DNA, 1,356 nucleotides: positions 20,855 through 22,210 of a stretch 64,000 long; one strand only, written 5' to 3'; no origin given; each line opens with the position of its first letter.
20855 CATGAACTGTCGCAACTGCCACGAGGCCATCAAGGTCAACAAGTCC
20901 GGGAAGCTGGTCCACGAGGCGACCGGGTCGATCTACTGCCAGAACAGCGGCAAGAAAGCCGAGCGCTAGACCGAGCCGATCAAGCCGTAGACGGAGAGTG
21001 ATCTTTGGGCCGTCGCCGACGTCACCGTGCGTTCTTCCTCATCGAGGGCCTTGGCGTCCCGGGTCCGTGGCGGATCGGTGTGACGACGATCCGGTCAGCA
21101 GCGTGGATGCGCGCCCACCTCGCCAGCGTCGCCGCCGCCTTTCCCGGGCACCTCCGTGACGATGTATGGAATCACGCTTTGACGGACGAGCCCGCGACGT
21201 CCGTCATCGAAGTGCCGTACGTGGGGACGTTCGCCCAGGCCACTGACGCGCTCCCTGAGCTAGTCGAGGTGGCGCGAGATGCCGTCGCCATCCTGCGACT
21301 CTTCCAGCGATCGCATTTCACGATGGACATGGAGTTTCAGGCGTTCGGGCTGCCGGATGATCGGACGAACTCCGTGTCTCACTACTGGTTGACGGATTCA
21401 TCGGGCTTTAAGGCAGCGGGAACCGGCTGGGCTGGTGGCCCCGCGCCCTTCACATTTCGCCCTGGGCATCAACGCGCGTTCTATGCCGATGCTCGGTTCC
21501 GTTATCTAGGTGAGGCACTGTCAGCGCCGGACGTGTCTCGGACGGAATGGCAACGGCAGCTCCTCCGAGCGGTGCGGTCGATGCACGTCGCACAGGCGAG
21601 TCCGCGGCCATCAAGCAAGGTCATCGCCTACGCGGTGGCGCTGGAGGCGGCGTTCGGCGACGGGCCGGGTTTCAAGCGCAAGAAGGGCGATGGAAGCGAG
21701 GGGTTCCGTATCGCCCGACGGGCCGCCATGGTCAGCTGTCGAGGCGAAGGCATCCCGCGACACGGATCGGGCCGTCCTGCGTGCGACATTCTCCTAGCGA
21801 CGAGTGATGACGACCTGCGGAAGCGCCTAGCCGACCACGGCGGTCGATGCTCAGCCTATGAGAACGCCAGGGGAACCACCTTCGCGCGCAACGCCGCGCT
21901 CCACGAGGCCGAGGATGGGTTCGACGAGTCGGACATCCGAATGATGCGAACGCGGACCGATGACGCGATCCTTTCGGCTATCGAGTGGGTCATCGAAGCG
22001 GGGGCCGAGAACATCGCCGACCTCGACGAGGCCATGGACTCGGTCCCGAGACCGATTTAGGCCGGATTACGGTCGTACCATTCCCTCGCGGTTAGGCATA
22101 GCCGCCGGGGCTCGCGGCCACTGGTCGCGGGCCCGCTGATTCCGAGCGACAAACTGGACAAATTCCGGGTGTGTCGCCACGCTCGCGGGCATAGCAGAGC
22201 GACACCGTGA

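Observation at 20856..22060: Orphan two-gene cargo on the tRNA-Gly islet: CxxC micro-ORF plus a 351-aa protein with two HEPN-like R-x4-6-H motifs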

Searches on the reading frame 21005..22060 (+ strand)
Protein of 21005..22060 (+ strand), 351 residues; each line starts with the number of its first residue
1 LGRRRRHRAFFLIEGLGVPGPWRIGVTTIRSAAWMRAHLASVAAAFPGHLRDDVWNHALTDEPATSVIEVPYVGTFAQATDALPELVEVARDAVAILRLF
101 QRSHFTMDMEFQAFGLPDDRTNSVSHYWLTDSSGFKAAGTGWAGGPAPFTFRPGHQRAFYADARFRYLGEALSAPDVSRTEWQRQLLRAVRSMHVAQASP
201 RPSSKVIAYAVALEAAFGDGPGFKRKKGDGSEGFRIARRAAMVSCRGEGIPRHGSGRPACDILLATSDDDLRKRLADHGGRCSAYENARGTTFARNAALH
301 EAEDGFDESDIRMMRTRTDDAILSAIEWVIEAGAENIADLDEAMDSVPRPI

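Call 6: search_protein_families(library=pfam, proteins=[window:21005-22060:+], max_evalue=1)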
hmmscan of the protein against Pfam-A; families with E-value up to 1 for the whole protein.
window:21005-22060:+ (351 aa): 0 families

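Call 7: search_protein_families(library=padloc, proteins=[window:21005-22060:+], max_evalue=1)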
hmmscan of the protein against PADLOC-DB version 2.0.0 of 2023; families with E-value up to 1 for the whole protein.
window:21005-22060:+ (351 aa): 0 families

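Call 8: search_protein_families(library=ncbifam, proteins=[window:21005-22060:+], max_evalue=1)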
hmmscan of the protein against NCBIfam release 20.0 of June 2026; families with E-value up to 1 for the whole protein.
window:21005-22060:+ (351 aa): 0 families

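Call 9: search_protein_families(library=phrogs, proteins=[window:21005-22060:+], max_evalue=1)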
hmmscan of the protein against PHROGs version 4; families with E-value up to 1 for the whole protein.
window:21005-22060:+ (351 aa): 0 families

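Call 10: find_homologous_proteins(query=window:21005-22060:+, max_evalue=0.01)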
Query window:21005-22060:+ (351 aa): 2 proteins with E <= 0.01 among 8000 candidates.
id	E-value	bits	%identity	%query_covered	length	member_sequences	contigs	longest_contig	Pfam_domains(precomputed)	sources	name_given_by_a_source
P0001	1.4e-209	714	100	90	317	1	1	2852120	-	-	-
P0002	1.3e-36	145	34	95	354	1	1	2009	-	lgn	-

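Call 12: find_encoding_contigs(protein=P0002, flank=10000)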
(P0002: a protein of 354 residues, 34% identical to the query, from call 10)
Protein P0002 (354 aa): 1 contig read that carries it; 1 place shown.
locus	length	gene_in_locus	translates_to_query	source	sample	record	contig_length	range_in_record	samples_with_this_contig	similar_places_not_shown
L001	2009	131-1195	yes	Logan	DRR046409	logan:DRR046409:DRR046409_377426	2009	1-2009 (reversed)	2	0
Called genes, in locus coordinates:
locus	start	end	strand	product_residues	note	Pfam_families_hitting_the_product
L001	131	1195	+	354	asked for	-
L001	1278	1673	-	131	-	-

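Call 18: search_solved_structures(query=A2, max_evalue=10)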
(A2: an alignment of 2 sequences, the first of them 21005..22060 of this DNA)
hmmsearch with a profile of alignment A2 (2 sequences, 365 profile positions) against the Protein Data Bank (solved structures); distinct sequences matched with E-value up to 10: 5.
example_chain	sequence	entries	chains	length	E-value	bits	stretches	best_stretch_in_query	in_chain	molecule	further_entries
4hwx_A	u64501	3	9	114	0.22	13.8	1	252-300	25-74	Neutral proteinase inhibitor ScNPI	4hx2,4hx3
9dpc_L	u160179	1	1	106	0.22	13.8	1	89-179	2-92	Variable domain of the light chain of Fab 297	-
8ydl_A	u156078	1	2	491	0.53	12.5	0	162-256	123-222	Fusion glycoprotein F2, F1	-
9pzb_G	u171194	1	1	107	1.2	11.3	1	89-178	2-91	A9K Fab light chain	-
7luc_K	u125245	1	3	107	1.8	10.8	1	125-179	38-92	32.4K Fab Light chain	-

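Call 19: find_related_loci(query=A2, collection=genome_contigs, flank=10000)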
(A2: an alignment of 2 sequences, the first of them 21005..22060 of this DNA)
Query A2 (351 aa) in genome_contigs; peptide patterns used: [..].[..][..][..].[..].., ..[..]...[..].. (x = any residue, [..] = any of these).
37 stretches matched a pattern, but none encodes a relative of the query by tblastn (E <= 1e-3).

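Call 26: predict_structure(alignment_id=A2)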
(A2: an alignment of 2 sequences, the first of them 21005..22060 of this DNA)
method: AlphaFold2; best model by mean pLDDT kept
length: 351 residues; sequences in the alignment: 2
mean_pLDDT: 43.5   pTM: 0.34
mean pLDDT of the five models: 43.5, 40.1, 39.4, 37.4, 36.7
residues with pLDDT >= 90: 0; 70-90: 0; 50-70: 81; < 50: 270
segments of 3 or more residues with pLDDT < 50: 1-5, 17-27, 52-64, 83-172, 192-264, 287-306, 308-351
pLDDT, mean of each block of 10 residues (from residue 1): 50 51 49 66 60 46 53 55 49 45 29 25 35 38 24 29 40 52 50 43 43 44 33 46 38 34 49 55 49 44 44 44 41 36 36 28
secondary structure, 60 per line:
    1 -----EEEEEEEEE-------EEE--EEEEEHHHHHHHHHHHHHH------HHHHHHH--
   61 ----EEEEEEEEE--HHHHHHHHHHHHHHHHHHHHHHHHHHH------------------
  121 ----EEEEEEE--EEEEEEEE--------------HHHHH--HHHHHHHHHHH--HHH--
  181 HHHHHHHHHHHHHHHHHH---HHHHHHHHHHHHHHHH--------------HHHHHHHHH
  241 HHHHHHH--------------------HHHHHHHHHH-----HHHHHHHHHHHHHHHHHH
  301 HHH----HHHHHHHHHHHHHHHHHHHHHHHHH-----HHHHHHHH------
elements in order: E6-14 E22-24 E27-31 H32-45 H52-58 E65-73 H76-102 E125-131 E134-141 H156-160 H163-173 H181-198 H202-217 H232-247 H268-277 H283-303 H308-332 H338-345

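Call 28: search_protein_families(library=pfam, proteins=[P0002], max_evalue=10)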
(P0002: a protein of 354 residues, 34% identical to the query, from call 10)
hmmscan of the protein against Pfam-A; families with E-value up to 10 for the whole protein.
P0002 (354 aa): 0 families

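Call 30: find_related_loci(query=A2, collection=viral_contigs, flank=10000)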
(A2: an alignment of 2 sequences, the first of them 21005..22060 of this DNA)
Query A2 (351 aa) in viral_contigs; peptide patterns used: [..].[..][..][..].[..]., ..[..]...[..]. (x = any residue, [..] = any of these).
46 stretches matched a pattern, but none encodes a relative of the query by tblastn (E <= 1e-3).

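Call 31: search_dna_similar(query=window:21005-22060:+, collection=phages, mode=protein, max_evalue=1)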
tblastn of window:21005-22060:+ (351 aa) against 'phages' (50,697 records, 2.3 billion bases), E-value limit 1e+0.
No match.

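Call 32: search_dna_similar(query=window:21005-22060:+, collection=plasmids, mode=protein, max_evalue=1)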
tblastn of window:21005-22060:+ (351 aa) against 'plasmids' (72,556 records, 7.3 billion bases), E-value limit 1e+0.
Records with a match: 1; places in all: 1; records where one place covers at least 80% of the query: 0.
Best place of each record, by identity: <60% 1.
By first word of the organism name: Deinococcus 1.
By predicted mobility (MOB-suite, as given by PLSDB): non-mobilizable 1.
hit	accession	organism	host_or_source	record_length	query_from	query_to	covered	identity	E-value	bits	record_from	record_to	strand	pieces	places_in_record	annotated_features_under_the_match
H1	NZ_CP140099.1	Deinococcus sp. AB2017081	pure culture,soil near an iron factory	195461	149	221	21%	34.7%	6e-1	40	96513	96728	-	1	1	HEPN domain-containing protein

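Call 33: search_protein_representatives(alignment_id=A2)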
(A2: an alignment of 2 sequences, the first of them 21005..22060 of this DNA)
Query: 2 sequences, 365 profile positions. Proteins with E-value up to 0.001 (for the whole library): 220; up to 1e-10: 154; up to 1e-30: 60. The best 150 are listed.
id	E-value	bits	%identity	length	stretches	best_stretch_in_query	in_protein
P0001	1.1e-178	610.4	-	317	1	41-365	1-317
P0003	3.1e-104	365.4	-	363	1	11-364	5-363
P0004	1.0e-90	320.9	-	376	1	15-364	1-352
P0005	1.3e-75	271.2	-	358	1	12-362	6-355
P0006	2.3e-71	257.2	-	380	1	4-364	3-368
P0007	7.7e-70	252.2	-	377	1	11-361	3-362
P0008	4.2e-69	249.8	-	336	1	18-362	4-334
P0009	1.8e-67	244.4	-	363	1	11-363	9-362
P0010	1.0e-66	241.9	-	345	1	13-363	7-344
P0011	2.6e-65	237.4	-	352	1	16-362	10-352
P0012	4.0e-65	236.7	-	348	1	15-363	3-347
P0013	9.2e-65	235.5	-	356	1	13-363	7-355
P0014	1.8e-64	234.6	-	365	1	12-363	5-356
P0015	3.2e-64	233.8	-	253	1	120-363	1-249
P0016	2.5e-61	224.3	-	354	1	11-363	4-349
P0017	9.4e-61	222.3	-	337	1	12-363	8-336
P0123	1.5e-14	70.3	-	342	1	81-360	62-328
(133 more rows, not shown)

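Call 37: search_protein_families(library=pfam, alignment_id=A3, max_evalue=0.1)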
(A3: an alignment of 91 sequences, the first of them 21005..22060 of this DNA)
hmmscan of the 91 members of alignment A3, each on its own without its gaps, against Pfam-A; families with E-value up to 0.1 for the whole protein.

A. member 1, window:21005-22060:+ (351 aa): 0 families

B. families by the number of members that match (of 91 scanned): 12 families
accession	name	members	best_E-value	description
PF23721.1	DUF7162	1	0.008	Family of unknown function (DUF7162)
PF09449.16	DUF2020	1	0.0086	Domain of unknown function (DUF2020)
PF25160.1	LdpA_Fe-S-bd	1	0.01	LdpA Fe-S cluster-binding domain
PF05363.17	Herpes_US12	1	0.015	Herpesvirus US12 family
PF00171.27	Aldedh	1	0.016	Aldehyde dehydrogenase family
PF19969.4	VMAP-M8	1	0.039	vWA-MoxR associated protein middle region (VMAP-M) 8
PF20022.4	VMAP-M19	1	0.045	vWA-MoxR associated protein middle region 19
PF00327.25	Ribosomal_L30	1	0.048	Ribosomal protein L30p/L7e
PF09452.15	Mvb12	1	0.05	ESCRT-I subunit Mvb12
PF14962.11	AIF-MLS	1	0.065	Mitochondria Localisation Sequence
PF22562.2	UBA_7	1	0.066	UBA-like domain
PF17816.7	PDZ_4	1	0.094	PDZ domain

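Call 38: find_homologous_proteins(query=A3, max_evalue=0.00001)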
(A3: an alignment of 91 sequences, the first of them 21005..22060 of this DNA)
Query A3 (91 sequences) (351 aa, profile of the alignment): 4 proteins with E <= 0.00001 among 8000 candidates.
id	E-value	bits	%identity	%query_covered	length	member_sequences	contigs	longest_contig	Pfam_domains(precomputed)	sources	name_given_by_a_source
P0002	3.3e-99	350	34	95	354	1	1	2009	-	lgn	-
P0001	7.9e-77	276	100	90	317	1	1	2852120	-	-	-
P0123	1.8e-65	239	23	73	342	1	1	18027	-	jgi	jgi:hypothetical protein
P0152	4.4e-56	208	22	72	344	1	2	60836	-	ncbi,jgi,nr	ncbi:MAG: hypothetical protein HQ488_02855 [Parcubacteria group bacterium]|nr:hypothetical protein [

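Call 43: find_encoding_contigs(protein=P0003, flank=8000, max_places=4)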
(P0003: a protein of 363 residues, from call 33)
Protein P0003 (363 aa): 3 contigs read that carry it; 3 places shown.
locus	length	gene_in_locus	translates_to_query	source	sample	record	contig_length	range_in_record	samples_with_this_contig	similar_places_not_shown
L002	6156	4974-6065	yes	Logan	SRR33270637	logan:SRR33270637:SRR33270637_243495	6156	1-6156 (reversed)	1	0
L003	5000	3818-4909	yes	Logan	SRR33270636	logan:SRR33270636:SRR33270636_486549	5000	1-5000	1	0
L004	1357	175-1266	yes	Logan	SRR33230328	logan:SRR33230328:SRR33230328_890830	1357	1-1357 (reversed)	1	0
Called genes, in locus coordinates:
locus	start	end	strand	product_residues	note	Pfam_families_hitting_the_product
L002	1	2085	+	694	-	?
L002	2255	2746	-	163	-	PF13676:TIR_2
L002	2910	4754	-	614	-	-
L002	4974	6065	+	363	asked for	-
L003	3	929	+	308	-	?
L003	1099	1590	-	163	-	PF13676:TIR_2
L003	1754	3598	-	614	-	-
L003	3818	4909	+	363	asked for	-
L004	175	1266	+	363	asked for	-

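Call 44: find_encoding_contigs(protein=P0004, flank=8000, max_places=4)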
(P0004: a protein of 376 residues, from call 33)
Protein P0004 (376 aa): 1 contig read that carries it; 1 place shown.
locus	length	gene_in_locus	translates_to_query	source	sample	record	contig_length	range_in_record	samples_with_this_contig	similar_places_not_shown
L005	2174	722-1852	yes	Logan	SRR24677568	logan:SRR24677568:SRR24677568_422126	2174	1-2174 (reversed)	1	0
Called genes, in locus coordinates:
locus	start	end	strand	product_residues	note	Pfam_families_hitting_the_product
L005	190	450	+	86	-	-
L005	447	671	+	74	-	-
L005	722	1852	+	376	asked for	-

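Call 46: find_encoding_contigs(protein=P0152, flank=8000, max_places=3)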
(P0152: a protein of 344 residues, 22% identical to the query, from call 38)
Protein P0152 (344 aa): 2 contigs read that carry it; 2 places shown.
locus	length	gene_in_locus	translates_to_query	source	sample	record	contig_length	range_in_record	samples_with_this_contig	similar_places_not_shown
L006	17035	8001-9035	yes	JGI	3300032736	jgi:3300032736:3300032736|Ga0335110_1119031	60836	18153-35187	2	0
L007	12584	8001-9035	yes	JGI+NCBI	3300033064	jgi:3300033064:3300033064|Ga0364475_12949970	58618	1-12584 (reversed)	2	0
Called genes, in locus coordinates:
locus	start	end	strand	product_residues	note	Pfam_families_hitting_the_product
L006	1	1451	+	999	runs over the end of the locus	PF04313:HSDR_N, PF04851:ResIII, PF18766:SWI2_SNF2, PF22679:T1R_D3-like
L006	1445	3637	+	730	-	PF02384:N6_Mtase, PF07669:Eco57I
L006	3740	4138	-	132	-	-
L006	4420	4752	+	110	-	-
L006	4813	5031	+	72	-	PF01844:HNH (weak)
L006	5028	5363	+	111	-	-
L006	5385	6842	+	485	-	PF01930:Cas_Cas4 (weak), PF11074:DUF2779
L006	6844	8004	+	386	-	-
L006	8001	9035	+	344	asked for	-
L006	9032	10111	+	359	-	-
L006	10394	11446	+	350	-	-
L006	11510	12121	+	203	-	-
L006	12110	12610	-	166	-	PF13022:HTH_Tnp_1_2 (faint)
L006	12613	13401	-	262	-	PF01555:N6_N4_Mtase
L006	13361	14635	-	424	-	PF01555:N6_N4_Mtase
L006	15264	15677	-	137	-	-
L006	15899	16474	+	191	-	PF03352:Adenine_glyco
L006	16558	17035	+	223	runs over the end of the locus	-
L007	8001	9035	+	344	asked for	-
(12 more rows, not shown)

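Call 47: find_encoding_contigs(protein=P0123, flank=8000, max_places=3)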
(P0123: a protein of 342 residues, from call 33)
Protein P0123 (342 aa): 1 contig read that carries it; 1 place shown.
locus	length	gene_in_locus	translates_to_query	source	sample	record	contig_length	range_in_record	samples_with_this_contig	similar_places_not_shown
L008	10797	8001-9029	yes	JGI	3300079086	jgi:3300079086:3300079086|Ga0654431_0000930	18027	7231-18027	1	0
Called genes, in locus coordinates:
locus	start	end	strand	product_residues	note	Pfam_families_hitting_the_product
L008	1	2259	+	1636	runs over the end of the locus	PF13195:DUF4011, PF13086:AAA_11, PF13245:AAA_19 (faint), PF13604:AAA_30 (faint), PF13086:AAA_11 (weak), PF13087:AAA_12, PF18741:MTES_1575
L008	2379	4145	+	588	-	PF02463:SMC_N (faint), PF13476:AAA_23 (faint), PF13304:AAA_21, PF13175:AAA_15, PF14491:DUF4435 (weak)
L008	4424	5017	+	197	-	PF11611:DUF4352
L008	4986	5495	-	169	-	-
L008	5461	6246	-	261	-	PF01555:N6_N4_Mtase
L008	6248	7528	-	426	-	PF02195:ParB_N, PF01555:N6_N4_Mtase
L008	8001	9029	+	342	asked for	-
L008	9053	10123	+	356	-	-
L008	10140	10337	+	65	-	-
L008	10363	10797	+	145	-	?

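Call 48: predict_structure(alignment_id=A3)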
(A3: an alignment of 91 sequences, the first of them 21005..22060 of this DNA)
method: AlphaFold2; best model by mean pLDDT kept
length: 351 residues; sequences in the alignment: 91
mean_pLDDT: 94.1   pTM: 0.92
mean pLDDT of the five models: 94.1, 94.0, 93.0, 92.9, 92.7
residues with pLDDT >= 90: 295; 70-90: 51; 50-70: 5; < 50: 0
segments of 3 or more residues with pLDDT < 50: none
pLDDT, mean of each block of 10 residues (from residue 1): 92 95 98 92 89 79 86 94 97 98 93 92 91 96 89 98 98 98 98 95 97 97 86 97 94 94 96 90 96 98 97 97 98 97 96 79
secondary structure, 60 per line:
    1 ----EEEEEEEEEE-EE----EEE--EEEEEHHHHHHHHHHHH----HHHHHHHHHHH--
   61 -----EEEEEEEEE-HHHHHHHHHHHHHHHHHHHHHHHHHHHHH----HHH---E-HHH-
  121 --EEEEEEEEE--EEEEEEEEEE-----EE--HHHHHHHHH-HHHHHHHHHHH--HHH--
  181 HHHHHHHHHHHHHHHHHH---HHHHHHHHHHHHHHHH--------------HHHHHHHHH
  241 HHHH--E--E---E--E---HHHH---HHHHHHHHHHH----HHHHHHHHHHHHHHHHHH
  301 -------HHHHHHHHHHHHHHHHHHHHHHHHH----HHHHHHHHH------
elements in order: E5-14 E22-24 E27-31 H32-43 H48-58 E66-74 H76-104 E123-131 E134-143 H153-161 H163-173 H181-198 H202-217 H232-244 H261-264 H268-278 H283-300 H308-332 H337-345

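Call 51: fold_search(model_id=the predicted structure, library=pdb)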
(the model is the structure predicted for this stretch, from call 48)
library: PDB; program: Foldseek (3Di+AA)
matches with E <= 10: 237; with E <= 0.001: 0
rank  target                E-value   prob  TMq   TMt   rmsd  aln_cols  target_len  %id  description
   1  6tug_E                3.9e-01  0.33  0.26  0.23  18.5       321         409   10  Enterococcus italicus Csm6 bound to cyclic hexa-2'-fluoro-hexa-dAMP (released 2020-02-26)
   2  3v1x                  8.6e-01  0.10  0.14  0.15  14.2       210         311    9  Crystal structure of 2-methylisoborneol synthase from Streptomyces coelicolor A3(2) in complex with Mg2+ and 2-fluoroger (released 2012-04-11)
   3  6baj_A                1.0e+00  0.02  0.09  0.05  20.1       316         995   12  Cryo-EM structure of lipid bilayer in the native cell membrane nanoparticles of AcrB (released 2018-12-19)
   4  7nvo_D                1.1e+00  0.04  0.12  0.14  18.7       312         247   10  Human TRiC complex in open state with nanobody bound (released 2022-03-02)
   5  3jtl_O                1.1e+00  0.08  0.16  0.23  17.7       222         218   12  Crystal structure of archaeal 20S proteasome in complex with mutated P26 activator (released 2009-11-03)
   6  8cda_N                1.1e+00  0.04  0.10  0.09  17.3       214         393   11  Crystal structure of MAB_4123 from Mycobacterium abscessus (released 2023-05-10)
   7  8hki_h                1.1e+00  0.03  0.10  0.11  18.5       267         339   12  Human TRiC open state (released 2023-12-13)
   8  8hki_H                1.2e+00  0.05  0.13  0.16  19.4       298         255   10  Human TRiC open state (released 2023-12-13)
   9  1ya7_O                1.3e+00  0.08  0.16  0.23  17.5       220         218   14  Implications for interactions of proteasome with PAN and PA700 from the 1.9 A structure of a proteasome-11S activator  (released 2005-07-26)
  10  8cda_D                1.3e+00  0.04  0.10  0.09  17.4       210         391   13  Crystal structure of MAB_4123 from Mycobacterium abscessus (released 2023-05-10)
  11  8cda_F                1.3e+00  0.04  0.10  0.09  17.1       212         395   11  Crystal structure of MAB_4123 from Mycobacterium abscessus (released 2023-05-10)
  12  3jrm_O                1.4e+00  0.08  0.16  0.23  18.0       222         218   12  Crystal structure of archaeal 20S proteasome in complex with mutated P26 activator (released 2009-11-03)
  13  5tj2_C                1.4e+00  0.03  0.10  0.08  19.1       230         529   13  Gasdermin-B C-terminal domain containing the polymorphism residues Gly299:Ser306 fused to maltose binding protein (released 2017-02-01)
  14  2hsb                  1.4e+00  0.38  0.21  0.50   7.2       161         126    9  Crystal structure of a hepn domain containing protein (af_0298) from archaeoglobus fulgidus at 1.95 A resolution (released 2006-08-15)
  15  2hbh_A                1.4e+00  0.04  0.10  0.13  17.9       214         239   12  Crystal structure of Vitamin D nuclear receptor ligand binding domain bound to a locked side-chain analog of calcitrio (released 2007-05-01)
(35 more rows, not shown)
